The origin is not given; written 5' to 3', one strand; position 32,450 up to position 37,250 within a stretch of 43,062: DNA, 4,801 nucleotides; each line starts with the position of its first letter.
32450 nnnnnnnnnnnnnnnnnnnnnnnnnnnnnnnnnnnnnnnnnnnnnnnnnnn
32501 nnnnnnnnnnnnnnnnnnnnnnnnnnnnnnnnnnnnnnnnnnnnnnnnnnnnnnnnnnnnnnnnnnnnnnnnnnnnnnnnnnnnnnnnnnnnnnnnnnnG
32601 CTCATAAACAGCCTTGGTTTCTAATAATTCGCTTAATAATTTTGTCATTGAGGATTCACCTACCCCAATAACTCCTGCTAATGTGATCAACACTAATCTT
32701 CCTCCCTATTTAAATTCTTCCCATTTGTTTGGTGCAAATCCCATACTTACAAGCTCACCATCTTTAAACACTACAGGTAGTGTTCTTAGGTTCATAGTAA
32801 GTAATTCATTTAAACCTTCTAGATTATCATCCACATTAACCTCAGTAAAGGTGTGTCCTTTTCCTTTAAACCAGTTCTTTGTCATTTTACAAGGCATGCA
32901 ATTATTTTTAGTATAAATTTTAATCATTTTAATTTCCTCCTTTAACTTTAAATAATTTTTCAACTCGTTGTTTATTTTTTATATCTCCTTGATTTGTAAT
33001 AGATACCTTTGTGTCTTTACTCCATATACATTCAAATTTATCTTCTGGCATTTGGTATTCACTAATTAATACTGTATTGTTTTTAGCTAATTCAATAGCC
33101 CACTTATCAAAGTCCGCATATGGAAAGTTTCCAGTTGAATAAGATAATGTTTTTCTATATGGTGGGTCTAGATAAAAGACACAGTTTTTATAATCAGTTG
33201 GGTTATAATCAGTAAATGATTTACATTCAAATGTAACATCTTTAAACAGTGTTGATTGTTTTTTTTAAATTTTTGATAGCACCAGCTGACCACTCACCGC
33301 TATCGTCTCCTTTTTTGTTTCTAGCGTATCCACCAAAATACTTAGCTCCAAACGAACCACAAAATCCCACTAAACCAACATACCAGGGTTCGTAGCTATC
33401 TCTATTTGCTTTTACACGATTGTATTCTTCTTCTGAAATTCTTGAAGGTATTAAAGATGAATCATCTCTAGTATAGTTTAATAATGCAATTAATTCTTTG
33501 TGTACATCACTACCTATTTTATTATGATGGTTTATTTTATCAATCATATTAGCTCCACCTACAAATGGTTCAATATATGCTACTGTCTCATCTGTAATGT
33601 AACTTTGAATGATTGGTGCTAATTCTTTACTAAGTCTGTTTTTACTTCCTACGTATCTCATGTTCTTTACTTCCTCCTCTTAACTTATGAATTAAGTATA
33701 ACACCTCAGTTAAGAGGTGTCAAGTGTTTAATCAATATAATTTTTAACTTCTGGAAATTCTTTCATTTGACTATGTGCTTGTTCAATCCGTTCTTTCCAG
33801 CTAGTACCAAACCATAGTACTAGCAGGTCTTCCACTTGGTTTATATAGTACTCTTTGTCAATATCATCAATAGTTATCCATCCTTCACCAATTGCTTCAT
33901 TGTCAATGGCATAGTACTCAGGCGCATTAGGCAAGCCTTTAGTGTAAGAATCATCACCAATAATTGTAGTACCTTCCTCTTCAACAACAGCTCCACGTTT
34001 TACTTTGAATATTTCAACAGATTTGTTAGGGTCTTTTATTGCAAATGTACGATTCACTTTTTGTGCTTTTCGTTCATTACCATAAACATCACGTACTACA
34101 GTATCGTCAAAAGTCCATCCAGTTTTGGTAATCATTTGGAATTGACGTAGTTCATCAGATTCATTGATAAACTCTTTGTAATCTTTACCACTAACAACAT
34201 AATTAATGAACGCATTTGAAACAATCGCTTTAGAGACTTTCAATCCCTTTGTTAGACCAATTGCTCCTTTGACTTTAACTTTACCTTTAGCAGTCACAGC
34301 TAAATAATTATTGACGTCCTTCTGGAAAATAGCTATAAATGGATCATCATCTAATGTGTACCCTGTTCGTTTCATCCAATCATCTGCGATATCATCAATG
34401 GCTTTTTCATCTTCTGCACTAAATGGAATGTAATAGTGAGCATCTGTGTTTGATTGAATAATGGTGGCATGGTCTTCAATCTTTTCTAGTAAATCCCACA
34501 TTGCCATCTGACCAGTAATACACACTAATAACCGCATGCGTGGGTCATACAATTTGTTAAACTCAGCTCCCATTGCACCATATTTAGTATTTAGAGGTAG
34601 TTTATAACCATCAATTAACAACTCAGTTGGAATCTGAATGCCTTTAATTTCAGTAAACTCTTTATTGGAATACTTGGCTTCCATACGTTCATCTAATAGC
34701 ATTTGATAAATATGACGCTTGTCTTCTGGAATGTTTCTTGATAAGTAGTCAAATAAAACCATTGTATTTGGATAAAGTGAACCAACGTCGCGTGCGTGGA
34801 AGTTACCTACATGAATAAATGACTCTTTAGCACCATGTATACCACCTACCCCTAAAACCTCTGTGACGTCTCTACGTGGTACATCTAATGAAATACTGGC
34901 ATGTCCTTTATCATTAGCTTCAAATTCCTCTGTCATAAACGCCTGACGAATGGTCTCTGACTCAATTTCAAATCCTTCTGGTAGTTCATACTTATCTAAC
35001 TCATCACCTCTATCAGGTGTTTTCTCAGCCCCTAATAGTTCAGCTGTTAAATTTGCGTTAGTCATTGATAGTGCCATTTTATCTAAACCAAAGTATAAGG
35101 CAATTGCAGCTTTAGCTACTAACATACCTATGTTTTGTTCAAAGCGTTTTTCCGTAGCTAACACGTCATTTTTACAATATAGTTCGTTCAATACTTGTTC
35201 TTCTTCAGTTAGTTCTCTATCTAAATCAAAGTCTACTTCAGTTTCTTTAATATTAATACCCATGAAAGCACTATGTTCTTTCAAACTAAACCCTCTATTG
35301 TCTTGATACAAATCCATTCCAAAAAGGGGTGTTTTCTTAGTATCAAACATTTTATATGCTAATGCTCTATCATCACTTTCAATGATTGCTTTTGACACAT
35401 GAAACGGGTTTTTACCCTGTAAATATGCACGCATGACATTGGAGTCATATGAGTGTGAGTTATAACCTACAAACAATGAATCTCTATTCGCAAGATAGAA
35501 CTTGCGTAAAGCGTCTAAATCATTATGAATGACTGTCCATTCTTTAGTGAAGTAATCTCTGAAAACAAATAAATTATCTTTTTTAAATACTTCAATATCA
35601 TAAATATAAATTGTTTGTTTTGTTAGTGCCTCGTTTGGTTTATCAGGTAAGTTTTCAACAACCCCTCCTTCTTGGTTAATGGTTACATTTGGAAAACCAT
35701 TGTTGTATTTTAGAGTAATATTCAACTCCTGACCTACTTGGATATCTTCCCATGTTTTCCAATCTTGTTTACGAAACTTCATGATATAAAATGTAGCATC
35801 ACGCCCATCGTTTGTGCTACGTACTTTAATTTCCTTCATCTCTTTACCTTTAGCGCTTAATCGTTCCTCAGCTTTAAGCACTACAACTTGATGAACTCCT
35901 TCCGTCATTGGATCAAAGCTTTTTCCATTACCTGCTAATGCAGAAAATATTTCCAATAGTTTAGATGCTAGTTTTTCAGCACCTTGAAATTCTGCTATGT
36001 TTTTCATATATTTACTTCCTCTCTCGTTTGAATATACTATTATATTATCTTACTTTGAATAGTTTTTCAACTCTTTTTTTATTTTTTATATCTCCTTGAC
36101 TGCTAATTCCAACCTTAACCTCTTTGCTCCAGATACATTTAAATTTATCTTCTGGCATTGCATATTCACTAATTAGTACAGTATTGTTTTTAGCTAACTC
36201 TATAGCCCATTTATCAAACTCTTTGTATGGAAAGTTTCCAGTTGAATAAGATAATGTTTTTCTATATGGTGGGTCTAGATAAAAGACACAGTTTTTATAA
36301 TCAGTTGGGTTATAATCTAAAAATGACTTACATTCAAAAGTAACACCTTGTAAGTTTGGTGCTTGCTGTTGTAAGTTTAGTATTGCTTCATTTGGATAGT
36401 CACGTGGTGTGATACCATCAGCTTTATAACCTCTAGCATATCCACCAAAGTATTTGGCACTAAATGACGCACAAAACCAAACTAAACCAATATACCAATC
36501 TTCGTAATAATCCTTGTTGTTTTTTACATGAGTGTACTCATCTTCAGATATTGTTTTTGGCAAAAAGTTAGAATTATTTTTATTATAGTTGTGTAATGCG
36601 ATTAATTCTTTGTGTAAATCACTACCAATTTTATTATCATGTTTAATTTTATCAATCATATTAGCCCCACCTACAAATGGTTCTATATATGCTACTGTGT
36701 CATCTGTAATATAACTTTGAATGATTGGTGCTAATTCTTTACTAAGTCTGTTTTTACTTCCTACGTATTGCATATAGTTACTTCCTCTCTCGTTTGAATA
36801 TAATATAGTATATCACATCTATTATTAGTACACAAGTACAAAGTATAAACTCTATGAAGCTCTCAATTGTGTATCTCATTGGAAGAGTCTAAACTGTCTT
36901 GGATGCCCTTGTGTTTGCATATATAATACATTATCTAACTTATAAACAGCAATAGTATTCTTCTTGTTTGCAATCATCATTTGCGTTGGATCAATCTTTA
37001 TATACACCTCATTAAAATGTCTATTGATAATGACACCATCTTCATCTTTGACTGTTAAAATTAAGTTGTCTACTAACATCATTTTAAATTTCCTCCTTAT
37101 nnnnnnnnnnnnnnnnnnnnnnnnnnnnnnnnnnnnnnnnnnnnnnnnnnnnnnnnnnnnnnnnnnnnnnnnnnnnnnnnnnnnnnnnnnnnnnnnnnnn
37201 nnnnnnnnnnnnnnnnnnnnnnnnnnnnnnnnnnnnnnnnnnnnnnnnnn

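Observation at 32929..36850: Family-B DNA polymerase gene sits between two direct repeats of a Dam-like methyltransferase gene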

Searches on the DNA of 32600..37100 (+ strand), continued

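Call 15: get_annotated_region(hit=H24, flank=3000)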
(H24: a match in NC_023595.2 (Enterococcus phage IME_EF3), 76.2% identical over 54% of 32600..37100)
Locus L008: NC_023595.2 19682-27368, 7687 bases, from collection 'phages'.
description: Enterococcus phage IME_EF3, complete genome.
organism: Enterococcus phage IME_EF3 (NCBI taxid 1416012)
taxonomy: Viruses; Duplodnaviria; Heunggongvirae; Uroviricota; Caudoviricetes; Efquatrovirus; Efquatrovirus EF3
host: Enterococcus faecalis; source: sewage; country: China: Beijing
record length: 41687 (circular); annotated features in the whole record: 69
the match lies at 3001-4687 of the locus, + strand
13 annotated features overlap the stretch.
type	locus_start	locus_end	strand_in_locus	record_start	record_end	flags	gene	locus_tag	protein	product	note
CDS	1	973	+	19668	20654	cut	-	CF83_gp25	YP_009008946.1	endolysin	-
CDS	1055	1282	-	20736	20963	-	-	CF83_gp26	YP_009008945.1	thioredoxin domain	-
CDS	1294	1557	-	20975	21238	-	-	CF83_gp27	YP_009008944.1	hypothetical protein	-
CDS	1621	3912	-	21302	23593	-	-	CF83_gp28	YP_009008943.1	DNA polymerase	-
CDS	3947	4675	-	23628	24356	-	-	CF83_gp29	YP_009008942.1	DNA adenine methylase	-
CDS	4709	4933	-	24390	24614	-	-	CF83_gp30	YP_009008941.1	hypothetical protein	-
CDS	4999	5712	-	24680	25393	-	-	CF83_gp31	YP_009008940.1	hypothetical protein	-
CDS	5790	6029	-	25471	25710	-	-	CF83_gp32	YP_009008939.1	hypothetical protein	-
CDS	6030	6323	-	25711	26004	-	-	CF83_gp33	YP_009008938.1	hypothetical protein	-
CDS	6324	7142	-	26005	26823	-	-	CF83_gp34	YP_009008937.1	DUF1351 protein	-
CDS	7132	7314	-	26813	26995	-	-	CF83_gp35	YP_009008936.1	hypothetical protein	-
CDS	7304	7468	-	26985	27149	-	-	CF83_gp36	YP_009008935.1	hypothetical protein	-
CDS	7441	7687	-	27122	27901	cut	-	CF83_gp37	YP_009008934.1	metal-dependent hydrolase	-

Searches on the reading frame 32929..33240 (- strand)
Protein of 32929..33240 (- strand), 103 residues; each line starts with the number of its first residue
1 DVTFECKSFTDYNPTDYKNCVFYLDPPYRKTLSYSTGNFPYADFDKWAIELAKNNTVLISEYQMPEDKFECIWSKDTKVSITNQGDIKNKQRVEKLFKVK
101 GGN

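Call 6: search_protein_families(library=pfam, proteins=[window:32929-33240:-], max_evalue=0.01)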
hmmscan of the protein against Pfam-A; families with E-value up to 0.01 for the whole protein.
window:32929-33240:- (103 aa): 1 family
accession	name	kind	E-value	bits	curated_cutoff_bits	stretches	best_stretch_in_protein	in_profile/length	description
PF02086.21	MethyltransfD12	-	0.0078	16.4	22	0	2-39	158-202/253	D12 class N6 adenine-specific DNA methyltransferase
